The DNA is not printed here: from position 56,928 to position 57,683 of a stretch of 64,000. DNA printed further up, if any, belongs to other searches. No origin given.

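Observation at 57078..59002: Candidate novel defence module: ThsB-like TIR-like protein plus small TM protein next to a cI/LexA-like repressor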

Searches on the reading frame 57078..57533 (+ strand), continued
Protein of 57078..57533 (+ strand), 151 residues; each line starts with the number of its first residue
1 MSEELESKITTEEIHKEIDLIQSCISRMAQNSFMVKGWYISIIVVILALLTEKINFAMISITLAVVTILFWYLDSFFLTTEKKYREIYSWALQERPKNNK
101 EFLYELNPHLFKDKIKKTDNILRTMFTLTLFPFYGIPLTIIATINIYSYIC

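Call 43: get_annotated_region(hit=H29, flank=3000)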
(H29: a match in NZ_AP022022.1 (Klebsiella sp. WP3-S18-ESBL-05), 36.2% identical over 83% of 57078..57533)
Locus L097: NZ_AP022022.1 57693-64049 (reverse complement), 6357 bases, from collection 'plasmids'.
description: Klebsiella sp. WP3-S18-ESBL-05 plasmid pWP3-S18-ESBL-05_2, complete sequence
organism: Klebsiella sp. WP3-S18-ESBL-05 (NCBI taxid 2675711)
taxonomy: Bacteria; Pseudomonadota; Gammaproteobacteria; Enterobacterales; Enterobacteriaceae; Klebsiella; Klebsiella sp. WP3-S18-ESBL-05
host: -; source: -; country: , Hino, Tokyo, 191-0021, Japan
typing (MOB-suite, as given by PLSDB): conjugative; relaxase MOBF; mating-pair formation MPF_F
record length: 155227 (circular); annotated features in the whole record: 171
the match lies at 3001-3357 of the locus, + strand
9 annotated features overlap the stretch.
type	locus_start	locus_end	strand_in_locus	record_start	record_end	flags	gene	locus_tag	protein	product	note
CDS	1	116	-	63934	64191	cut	-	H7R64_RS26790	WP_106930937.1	DNA polymerase III subunit theta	GO:0006260 - DNA replication [Evidence IEA]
CDS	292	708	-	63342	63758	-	-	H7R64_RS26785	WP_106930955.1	DUF1380 family protein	-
CDS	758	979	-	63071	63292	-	-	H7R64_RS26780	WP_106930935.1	hypothetical protein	-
CDS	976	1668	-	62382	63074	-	-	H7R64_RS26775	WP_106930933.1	DNA methylase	-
CDS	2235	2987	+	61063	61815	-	-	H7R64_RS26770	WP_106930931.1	toll/interleukin-1 receptor domain-containing protein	GO:0007165 - signal transduction [Evidence IEA]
CDS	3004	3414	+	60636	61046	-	-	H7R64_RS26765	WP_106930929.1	hypothetical protein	-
CDS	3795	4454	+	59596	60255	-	-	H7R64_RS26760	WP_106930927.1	hypothetical protein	-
CDS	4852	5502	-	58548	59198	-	-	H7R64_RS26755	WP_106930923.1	plasmid partitioning/stability family protein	-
CDS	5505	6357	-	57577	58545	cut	parM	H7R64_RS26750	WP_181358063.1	plasmid segregation protein ParM domain-containing protein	-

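Call 45: search_protein_families(library=pfam, proteins=[L096:2983-3390:+, L097:3004-3414:+, L097:3795-4454:+, L016:4115-5011:+, L003:6595-7380:+], max_evalue=1)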
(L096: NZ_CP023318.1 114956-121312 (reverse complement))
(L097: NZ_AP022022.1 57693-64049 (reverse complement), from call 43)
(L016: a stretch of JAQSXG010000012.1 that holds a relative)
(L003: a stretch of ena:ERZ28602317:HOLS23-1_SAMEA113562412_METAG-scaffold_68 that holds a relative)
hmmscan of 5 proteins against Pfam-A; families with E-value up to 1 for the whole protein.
L096:2983-3390:+ (135 aa): 0 families

L097:3004-3414:+ (136 aa): 1 family
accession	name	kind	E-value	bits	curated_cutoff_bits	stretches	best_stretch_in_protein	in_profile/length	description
PF11683.13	DUF3278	-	0.0052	17.3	26.6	1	13-77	28-94/130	Protein of unknown function (DUF3278)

L097:3795-4454:+ (219 aa): 0 families

L016:4115-5011:+ (298 aa): 1 family
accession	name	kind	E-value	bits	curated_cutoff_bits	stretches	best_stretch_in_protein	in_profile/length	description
PF20865.2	FAM186A-B_C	-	0.12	12.6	37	1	194-260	52-117/229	FAM186A/B, C-terminal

L003:6595-7380:+ (261 aa): 2 families
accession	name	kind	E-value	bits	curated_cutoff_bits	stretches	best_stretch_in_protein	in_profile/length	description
PF13676.11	TIR_2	-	2.9e-05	25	28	1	66-97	1-31/122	TIR domain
PF12799.13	LRR_4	-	0.059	14.1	27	1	215-251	5-42/44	Leucine Rich repeats (2 copies)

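Call 46: search_protein_families(library=padloc, proteins=[L096:2983-3390:+, L097:3004-3414:+, L097:2235-2987:+, L016:4115-5011:+, L003:6595-7380:+], max_evalue=0.01)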
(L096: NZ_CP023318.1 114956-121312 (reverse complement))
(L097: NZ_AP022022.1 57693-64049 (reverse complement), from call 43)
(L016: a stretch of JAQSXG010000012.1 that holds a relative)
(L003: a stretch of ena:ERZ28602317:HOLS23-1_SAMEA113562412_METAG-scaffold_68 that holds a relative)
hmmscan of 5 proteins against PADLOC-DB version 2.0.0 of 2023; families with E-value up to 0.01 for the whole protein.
L096:2983-3390:+ (135 aa): 4 families
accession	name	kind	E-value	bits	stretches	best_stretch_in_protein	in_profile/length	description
PDLC04686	PDC-M50A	-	1.5e-50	168.9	1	1-132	1-131/134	-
PDLC04685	PDC-M50A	-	6.4e-41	137.6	1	1-131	1-127/130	-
PDLC04687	PDC-M50A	-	1.8e-26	90.9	1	5-133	12-141/144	-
PDLC04684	PDC-M50A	-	1.3e-22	79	1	6-132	15-139/159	-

L097:3004-3414:+ (136 aa): 4 families
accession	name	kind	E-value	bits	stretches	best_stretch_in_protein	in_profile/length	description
PDLC04686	PDC-M50A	-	1.8e-46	155.7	1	1-128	1-129/134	-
PDLC04685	PDC-M50A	-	9.5e-38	127.4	1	3-128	4-126/130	-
PDLC04687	PDC-M50A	-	4e-24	83.3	1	4-124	12-133/144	-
PDLC04684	PDC-M50A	-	8.1e-23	79.6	1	7-128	17-137/159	-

L097:2235-2987:+ (250 aa): 8 families
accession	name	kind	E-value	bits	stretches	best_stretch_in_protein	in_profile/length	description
PDLC00430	ThsB1|ThsB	-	1e-75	252.8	1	1-248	1-261/269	TIR-like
PDLC00435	ThsB1|ThsB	-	7.3e-37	125.5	1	48-248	52-262/281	TIR-like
PDLC00423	ThsB1|ThsB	-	1.2e-05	23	1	49-94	23-69/190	TIR-like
PDLC00436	ThsB1|ThsB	-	1.2e-05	22.9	1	59-94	34-68/183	TIR-like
PDLC00419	ThsB1|ThsB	-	0.00027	18.8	1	61-93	28-59/165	TIR-like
PDLC00426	ThsB1|ThsB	-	0.00032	18.1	0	119-184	274-324/352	TIR-like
PDLC00422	ThsB1|ThsB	-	0.00054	17.5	0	46-93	26-72/194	TIR-like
PDLC02012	SAVED5--SAVED_TIR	-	0.00077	16.7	1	61-94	14-46/404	-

L016:4115-5011:+ (298 aa): 4 families
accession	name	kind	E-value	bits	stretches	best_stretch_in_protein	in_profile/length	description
PDLC00430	ThsB1|ThsB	-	9.6e-62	207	1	1-271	1-264/269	TIR-like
PDLC00435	ThsB1|ThsB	-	9.8e-38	128.3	1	47-272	44-266/281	TIR-like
PDLC00423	ThsB1|ThsB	-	9.7e-06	23.4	1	40-101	7-69/190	TIR-like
PDLC05062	PDC-S66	-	0.0063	14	1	32-102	114-183/282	-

L003:6595-7380:+ (261 aa): 9 families
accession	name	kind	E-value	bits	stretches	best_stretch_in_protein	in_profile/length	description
PDLC00430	ThsB1|ThsB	-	9e-74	246.4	1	1-257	1-265/269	TIR-like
PDLC00435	ThsB1|ThsB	-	5.6e-39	132.4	1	25-201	30-203/281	TIR-like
PDLC00423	ThsB1|ThsB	-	2.1e-07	28.8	1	37-97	8-69/190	TIR-like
PDLC00436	ThsB1|ThsB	-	6.3e-06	23.8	1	54-97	26-68/183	TIR-like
PDLC03825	spbK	-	0.00022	18.7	1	21-86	102-171/308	-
PDLC05062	PDC-S66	-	0.00041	17.9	1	31-112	121-197/282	-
PDLC02012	SAVED5--SAVED_TIR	-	0.00047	17.4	1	64-97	14-46/404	-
PDLC00419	ThsB1|ThsB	-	0.00057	17.7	1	60-96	24-59/165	TIR-like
PDLC00422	ThsB1|ThsB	-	0.0061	14.1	0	59-96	36-72/194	TIR-like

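Call 62: get_annotated_region(hit=H27, flank=2500)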
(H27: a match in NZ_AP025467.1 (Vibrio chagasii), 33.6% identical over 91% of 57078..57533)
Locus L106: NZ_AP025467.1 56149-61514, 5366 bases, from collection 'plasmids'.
description: Vibrio chagasii strain LMG 21353 plasmid p1, complete sequence
organism: Vibrio chagasii (NCBI taxid 170679)
taxonomy: Bacteria; Pseudomonadota; Gammaproteobacteria; Vibrionales; Vibrionaceae; Vibrio; Vibrio chagasii
host: -; source: -; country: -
typing (MOB-suite, as given by PLSDB): non-mobilizable
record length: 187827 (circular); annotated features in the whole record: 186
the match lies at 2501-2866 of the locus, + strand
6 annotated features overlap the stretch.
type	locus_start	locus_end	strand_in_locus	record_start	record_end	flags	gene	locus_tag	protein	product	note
CDS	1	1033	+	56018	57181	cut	-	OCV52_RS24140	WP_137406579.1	toll/interleukin-1 receptor domain-containing protein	GO:0007165 - signal transduction [Evidence IEA]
CDS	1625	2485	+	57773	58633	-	-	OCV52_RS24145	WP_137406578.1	hypothetical protein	-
CDS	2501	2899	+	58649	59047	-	-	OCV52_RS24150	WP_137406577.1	hypothetical protein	-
CDS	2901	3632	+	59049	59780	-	-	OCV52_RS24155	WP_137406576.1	TIR domain-containing protein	-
CDS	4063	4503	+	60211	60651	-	-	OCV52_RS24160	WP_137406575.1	hypothetical protein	-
CDS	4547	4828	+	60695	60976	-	-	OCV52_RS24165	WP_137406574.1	hypothetical protein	-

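Call 63: get_annotated_region(hit=H16, flank=2500)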
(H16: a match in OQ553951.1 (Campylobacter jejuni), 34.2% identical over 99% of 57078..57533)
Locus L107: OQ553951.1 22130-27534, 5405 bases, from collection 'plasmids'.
description: Campylobacter jejuni strain 15796150 plasmid p15796150, complete sequence
organism: Campylobacter jejuni (NCBI taxid 197)
taxonomy: Bacteria; Campylobacterota; Epsilonproteobacteria; Campylobacterales; Campylobacteraceae; Campylobacter; Campylobacter jejuni
host: -; source: Homo sapiens,human,feces; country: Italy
typing (MOB-suite, as given by PLSDB): conjugative; relaxase MOBP; mating-pair formation MPF_T
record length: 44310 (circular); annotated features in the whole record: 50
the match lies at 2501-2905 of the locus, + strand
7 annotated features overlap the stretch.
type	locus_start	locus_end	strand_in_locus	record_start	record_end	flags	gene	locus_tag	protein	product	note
CDS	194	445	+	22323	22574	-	-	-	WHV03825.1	HicB-like domain-containing protein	-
CDS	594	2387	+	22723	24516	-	-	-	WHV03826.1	AAA family ATPase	-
CDS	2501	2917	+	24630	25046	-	-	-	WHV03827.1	DUF3899 domain-containing protein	-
CDS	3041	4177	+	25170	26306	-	-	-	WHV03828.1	TIR domain-containing protein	-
CDS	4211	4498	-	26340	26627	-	-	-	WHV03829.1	vapD,Endoribonuclease VapD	-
CDS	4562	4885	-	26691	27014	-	-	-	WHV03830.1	Plasmid replication protein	-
CDS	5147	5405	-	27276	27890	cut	-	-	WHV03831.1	Cpp27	-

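Call 68: list_cluster_members(proteins=[window:57078-57533:+, window:57615-58229:+, window:61160-63304:+])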
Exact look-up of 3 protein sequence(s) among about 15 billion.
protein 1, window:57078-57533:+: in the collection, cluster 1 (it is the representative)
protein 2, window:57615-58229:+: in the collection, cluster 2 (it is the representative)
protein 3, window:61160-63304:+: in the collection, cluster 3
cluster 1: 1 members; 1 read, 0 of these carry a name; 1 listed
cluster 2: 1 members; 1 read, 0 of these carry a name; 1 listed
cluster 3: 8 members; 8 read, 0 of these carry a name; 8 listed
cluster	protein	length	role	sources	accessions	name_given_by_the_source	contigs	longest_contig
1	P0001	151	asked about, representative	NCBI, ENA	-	-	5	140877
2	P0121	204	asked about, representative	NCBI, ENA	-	-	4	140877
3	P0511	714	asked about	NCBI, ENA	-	-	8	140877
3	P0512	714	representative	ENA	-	-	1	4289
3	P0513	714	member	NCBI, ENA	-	-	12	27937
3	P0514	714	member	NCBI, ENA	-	-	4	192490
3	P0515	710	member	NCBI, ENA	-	-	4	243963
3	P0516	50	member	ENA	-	-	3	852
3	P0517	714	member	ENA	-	-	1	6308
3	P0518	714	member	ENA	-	-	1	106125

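Call 78: get_annotated_region(hit=H26, flank=2500)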
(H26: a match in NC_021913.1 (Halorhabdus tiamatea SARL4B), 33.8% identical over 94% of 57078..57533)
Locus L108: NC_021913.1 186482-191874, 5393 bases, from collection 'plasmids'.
description: Halorhabdus tiamatea SARL4B plasmid pHTIA, complete sequence
organism: Halorhabdus tiamatea SARL4B (NCBI taxid 1033806)
taxonomy: Archaea; Euryarchaeota; Halobacteria; Halobacteriales; Haloarculaceae; Halorhabdus; Halorhabdus tiamatea; Halorhabdus tiamatea SARL4B
host: -; source: -; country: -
typing (MOB-suite, as given by PLSDB): non-mobilizable; replicon rep_cluster_15,rep_cluster_31
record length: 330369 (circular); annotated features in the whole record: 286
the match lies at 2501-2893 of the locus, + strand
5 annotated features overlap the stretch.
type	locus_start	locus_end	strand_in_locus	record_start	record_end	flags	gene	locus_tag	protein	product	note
CDS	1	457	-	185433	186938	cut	-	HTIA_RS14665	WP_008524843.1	hypothetical protein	-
CDS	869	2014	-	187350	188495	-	-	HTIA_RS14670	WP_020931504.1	ISH3 family transposase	-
CDS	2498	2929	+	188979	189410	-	-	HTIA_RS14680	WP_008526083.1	hypothetical protein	-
CDS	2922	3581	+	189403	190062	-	-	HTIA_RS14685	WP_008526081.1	TIR domain-containing protein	-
CDS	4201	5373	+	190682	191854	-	-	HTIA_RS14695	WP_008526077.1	ISH3 family transposase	-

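Call 88: search_protein_families(library=pfam, proteins=[L092:724-2649:+, L094:256-1374:+, L095:397-2496:+, L089:5486-7957:-, L095:3044-3676:+, L036:5477-8191:-], max_evalue=0.01)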
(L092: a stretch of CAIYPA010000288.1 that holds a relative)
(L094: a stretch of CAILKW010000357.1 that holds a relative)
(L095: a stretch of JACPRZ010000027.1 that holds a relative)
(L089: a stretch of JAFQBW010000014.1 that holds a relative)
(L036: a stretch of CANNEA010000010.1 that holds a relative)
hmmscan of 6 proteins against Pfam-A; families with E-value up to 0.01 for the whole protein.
L092:724-2649:+ (641 aa): 6 families
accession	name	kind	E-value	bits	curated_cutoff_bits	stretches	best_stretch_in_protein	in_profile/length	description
PF16095.11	COR-A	-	1.6e-17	64.2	35.3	1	169-322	2-143/143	C-terminal of Roc, COR-A domain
PF08477.19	Roc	-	5.5e-10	40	27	1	8-67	26-93/119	Ras of Complex, Roc, domain of DAPkinase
PF00071.28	Ras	-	7.9e-07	29.2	21.6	1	8-62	26-80/162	Ras family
PF00025.27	Arf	-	4.8e-05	23.3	22.3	1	12-155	44-172/174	ADP-ribosylation factor family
PF25497.1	COR-B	-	0.0001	22.6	27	1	345-417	8-81/145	C-terminal of Roc, COR-B domain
PF14277.12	DUF4364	-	0.0033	17.7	26.9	1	337-392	18-75/162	Domain of unknown function (DUF4364)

L094:256-1374:+ (372 aa): 1 family
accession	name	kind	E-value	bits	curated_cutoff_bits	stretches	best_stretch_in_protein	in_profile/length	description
PF25497.1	COR-B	-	0.00011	22.4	27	1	81-135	11-66/145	C-terminal of Roc, COR-B domain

L095:397-2496:+ (699 aa): 7 families
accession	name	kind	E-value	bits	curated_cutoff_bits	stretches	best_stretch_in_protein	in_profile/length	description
PF16095.11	COR-A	-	1.2e-20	74.3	35.3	1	230-384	1-143/143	C-terminal of Roc, COR-A domain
PF08477.19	Roc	-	6.1e-16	59.2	27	1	45-129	1-93/119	Ras of Complex, Roc, domain of DAPkinase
PF00071.28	Ras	-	2.3e-09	37.5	21.6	1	45-122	1-78/162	Ras family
PF00025.27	Arf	-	1.6e-08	34.7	22.3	1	39-125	10-91/174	ADP-ribosylation factor family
PF01926.29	MMR_HSR1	-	1e-05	26.1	21.9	1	48-130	4-89/113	50S ribosome-binding GTPase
PF25497.1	COR-B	-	0.0022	18.3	27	1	417-490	18-92/145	C-terminal of Roc, COR-B domain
PF13304.12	AAA_21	-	0.0052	17.3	27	0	48-173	4-135/304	AAA domain, putative AbiEii toxin, Type IV TA system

L089:5486-7957:- (823 aa): 2 families
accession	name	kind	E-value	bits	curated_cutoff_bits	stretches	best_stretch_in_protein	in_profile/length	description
PF13289.12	SIR2_2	-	2.6e-06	28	24.5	1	120-237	2-100/141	SIR2-like domain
PF13424.12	TPR_12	-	0.0014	19.2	30.1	0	565-588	4-27/77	Tetratricopeptide repeat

L095:3044-3676:+ (210 aa): 1 family
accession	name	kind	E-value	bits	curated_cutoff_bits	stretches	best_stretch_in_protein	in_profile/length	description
PF03938.19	OmpH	-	9.1e-37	126.8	32.4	1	31-176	1-141/141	Outer membrane protein (OmpH-like)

L036:5477-8191:- (904 aa): 14 families
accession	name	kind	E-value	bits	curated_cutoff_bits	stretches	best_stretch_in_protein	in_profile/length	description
PF20703.3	nSTAND1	-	3.5e-95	320.3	27.1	1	11-437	1-375/379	Novel STAND NTPase 1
PF23598.1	LRR_14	-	2.3e-22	79.7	40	2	735-884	35-182/353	Leucine-rich repeat region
PF12799.13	LRR_4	-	2.6e-21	75.6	27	4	771-809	2-41/44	Leucine Rich repeats (2 copies)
PF13855.12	LRR_8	-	2.7e-19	69.1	27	3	771-828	2-61/61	Leucine rich repeat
PF00560.39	LRR_1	-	1.2e-12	45.7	20.6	0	794-815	1-23/23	Leucine Rich Repeat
PF23211.1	LRR_LRWD1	-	8.8e-08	32.5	28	2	791-856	14-82/190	Leucine-rich repeat and WD repeat-containing protein 1, LRR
PF13191.12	AAA_16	-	1e-05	26.5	32.6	1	26-68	2-49/167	AAA ATPase domain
PF25201.1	nSTAND6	-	0.00015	22.3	27.7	1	27-62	2-37/148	Novel STAND NTPase 6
PF25019.1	LRR_R13L1-DRL21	-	0.00066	20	27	0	771-825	70-126/127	R13L1/DRL21 LRRs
PF14903.11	WG_beta_rep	-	0.0017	18.8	25.6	0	560-583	1-24/35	WG containing repeat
PF23952.1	LRR_EndoS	-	0.0019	18.9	27.9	1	729-826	28-116/116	Endo-beta-N-acetylglucosaminidase EndoS LRR domain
PF03193.22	RsgA_GTPase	-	0.0029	17.9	30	1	30-62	94-125/174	RsgA GTPase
PF20720.3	nSTAND3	-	0.0051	17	27.2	0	31-63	5-37/155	Novel STAND NTPase 3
PF18935.5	DUF5683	-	0.0087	16.5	26.7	0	466-523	49-106/151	Family of unknown function (DUF5683)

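Call 95: search_protein_families(library=phrogs, proteins=[window:57078-57533:+], max_evalue=0.001)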
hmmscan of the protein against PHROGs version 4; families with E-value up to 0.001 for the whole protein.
window:57078-57533:+ (151 aa): 1 family
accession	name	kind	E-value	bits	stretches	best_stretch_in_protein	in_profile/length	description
phrog_19896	-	unknown function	2.8e-26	93.6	1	12-144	4-130/135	-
